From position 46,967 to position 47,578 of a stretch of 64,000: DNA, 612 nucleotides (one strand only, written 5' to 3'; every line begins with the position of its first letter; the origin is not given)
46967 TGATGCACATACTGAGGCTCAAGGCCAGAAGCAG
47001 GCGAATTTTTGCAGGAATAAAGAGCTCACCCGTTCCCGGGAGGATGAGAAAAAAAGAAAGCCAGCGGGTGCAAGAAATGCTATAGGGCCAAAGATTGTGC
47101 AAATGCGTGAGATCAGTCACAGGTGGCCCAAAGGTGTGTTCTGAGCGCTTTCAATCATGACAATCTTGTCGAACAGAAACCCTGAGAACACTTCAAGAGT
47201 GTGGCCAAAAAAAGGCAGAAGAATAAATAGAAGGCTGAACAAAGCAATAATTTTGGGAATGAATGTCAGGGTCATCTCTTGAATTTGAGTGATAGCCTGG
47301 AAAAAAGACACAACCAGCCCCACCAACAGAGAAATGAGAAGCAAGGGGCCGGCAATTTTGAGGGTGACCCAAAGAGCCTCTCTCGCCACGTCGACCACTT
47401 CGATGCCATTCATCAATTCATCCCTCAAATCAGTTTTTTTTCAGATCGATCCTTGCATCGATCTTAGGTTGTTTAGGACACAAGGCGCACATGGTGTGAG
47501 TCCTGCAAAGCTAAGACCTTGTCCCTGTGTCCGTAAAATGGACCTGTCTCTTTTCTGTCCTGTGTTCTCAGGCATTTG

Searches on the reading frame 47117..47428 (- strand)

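Call 18: search_protein_families(library=pfam, proteins=[window:47117-47428:-], max_evalue=0.001)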
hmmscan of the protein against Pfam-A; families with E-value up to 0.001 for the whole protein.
window:47117-47428:- (103 aa): 1 family
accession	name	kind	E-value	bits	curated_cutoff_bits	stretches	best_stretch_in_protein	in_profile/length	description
PF01313.24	Bac_export_3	-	4e-27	94.4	25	1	11-81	2-72/74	Bacterial export proteins, family 3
